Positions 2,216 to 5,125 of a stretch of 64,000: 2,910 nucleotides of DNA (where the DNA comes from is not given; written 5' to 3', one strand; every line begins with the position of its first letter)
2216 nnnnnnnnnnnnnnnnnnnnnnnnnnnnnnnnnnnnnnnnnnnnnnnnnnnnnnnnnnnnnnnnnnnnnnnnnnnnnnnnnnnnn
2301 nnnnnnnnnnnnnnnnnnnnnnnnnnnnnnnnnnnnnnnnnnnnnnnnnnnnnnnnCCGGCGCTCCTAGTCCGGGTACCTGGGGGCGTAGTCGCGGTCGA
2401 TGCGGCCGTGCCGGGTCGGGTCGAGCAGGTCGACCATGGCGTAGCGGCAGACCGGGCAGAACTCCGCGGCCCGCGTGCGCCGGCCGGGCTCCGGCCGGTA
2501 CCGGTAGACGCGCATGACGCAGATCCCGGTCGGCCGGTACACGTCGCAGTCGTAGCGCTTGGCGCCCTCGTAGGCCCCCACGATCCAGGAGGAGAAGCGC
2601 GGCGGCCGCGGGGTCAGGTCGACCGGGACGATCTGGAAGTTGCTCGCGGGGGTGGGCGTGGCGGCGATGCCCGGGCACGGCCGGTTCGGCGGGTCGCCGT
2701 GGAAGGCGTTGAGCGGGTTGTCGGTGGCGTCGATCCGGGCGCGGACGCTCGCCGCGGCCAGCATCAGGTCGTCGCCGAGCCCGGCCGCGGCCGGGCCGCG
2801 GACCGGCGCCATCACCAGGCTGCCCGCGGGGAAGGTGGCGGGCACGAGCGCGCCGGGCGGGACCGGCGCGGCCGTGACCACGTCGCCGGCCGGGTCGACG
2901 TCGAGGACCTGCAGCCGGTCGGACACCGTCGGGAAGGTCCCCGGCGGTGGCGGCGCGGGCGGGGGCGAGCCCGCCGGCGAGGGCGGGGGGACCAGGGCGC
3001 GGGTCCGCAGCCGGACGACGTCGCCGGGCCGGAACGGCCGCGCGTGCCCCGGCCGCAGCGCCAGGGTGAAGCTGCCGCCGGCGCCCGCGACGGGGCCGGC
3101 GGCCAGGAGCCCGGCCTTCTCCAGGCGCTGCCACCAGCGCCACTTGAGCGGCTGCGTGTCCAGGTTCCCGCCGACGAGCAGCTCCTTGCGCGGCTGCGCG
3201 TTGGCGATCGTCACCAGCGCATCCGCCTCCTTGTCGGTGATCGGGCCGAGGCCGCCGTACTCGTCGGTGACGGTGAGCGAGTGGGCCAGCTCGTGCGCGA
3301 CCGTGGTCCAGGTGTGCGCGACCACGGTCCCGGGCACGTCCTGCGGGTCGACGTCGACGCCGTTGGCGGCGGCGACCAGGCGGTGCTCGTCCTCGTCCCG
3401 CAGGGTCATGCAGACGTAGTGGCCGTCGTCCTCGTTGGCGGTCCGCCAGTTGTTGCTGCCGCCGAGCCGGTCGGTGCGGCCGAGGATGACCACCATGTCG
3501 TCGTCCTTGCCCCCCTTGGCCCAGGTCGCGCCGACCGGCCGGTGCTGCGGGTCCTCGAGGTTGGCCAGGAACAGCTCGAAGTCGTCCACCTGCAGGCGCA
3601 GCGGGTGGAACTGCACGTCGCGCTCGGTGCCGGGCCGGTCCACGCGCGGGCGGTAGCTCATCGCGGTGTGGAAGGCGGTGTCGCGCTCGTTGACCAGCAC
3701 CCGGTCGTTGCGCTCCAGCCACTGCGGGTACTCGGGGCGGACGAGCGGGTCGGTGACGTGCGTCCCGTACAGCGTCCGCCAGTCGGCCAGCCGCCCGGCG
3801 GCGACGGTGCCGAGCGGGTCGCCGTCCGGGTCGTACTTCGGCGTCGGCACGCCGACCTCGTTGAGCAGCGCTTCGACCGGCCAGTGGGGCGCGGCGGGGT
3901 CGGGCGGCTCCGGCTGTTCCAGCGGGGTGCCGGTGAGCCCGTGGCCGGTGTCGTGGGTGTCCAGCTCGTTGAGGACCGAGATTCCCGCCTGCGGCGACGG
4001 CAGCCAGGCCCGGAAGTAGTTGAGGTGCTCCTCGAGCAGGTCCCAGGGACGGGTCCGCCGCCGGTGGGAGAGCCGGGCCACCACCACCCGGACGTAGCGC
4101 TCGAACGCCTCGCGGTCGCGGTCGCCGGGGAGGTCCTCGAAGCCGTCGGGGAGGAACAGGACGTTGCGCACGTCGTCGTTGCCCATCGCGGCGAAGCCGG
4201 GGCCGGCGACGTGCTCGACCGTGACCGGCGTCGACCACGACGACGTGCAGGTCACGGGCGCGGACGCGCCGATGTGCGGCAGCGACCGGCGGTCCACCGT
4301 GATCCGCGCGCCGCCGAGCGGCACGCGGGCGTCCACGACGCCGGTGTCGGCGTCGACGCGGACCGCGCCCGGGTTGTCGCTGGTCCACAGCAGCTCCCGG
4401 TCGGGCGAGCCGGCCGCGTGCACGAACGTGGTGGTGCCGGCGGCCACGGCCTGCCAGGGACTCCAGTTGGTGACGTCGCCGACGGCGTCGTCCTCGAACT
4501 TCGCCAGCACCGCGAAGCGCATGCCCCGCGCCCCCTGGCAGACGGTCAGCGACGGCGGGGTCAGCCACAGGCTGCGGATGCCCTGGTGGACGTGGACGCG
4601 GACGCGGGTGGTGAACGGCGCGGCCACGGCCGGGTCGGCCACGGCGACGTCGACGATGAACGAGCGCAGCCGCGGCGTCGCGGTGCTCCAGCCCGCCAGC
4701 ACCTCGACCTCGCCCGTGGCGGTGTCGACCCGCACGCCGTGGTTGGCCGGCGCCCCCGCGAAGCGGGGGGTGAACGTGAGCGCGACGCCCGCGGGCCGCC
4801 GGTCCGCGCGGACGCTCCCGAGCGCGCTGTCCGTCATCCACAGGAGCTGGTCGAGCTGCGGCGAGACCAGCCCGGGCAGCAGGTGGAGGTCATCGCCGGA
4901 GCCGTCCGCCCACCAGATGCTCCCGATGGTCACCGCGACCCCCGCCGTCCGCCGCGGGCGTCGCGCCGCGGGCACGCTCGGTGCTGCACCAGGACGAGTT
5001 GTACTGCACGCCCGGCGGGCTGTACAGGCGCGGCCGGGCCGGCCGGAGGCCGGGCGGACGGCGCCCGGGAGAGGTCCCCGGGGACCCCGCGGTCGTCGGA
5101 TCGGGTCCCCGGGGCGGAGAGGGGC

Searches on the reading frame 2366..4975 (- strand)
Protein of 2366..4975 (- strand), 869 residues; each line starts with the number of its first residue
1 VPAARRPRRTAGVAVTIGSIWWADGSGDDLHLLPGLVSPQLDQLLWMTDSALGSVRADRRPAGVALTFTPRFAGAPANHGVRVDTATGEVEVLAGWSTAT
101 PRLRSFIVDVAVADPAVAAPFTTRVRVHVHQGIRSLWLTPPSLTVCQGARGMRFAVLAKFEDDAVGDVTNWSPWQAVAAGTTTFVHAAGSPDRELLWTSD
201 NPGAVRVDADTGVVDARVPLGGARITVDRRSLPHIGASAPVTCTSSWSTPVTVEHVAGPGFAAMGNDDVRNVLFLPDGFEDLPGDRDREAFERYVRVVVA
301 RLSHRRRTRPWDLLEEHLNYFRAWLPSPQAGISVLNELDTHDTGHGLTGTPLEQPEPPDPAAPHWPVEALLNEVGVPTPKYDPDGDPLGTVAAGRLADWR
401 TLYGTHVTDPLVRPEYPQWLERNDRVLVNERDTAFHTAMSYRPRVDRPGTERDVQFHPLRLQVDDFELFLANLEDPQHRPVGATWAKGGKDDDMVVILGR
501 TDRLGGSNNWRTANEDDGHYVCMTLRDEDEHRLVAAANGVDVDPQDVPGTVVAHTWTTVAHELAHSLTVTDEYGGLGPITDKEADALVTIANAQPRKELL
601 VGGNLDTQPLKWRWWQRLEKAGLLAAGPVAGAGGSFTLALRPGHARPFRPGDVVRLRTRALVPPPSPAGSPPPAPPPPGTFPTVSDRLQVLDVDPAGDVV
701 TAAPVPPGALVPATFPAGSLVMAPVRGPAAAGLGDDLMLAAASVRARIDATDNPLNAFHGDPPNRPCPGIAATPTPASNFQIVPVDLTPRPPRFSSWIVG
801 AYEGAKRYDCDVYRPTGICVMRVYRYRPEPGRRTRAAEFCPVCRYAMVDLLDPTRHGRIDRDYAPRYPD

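Call 50: search_protein_families(library=pfam, proteins=[window:2366-4975:-])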
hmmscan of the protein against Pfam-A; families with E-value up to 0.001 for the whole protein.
window:2366-4975:- (869 aa): 1 family
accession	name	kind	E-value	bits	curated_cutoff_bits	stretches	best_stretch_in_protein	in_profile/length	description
PF09471.16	Peptidase_M64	-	0.00013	21.7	26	0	798-849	259-300/302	IgA Peptidase M64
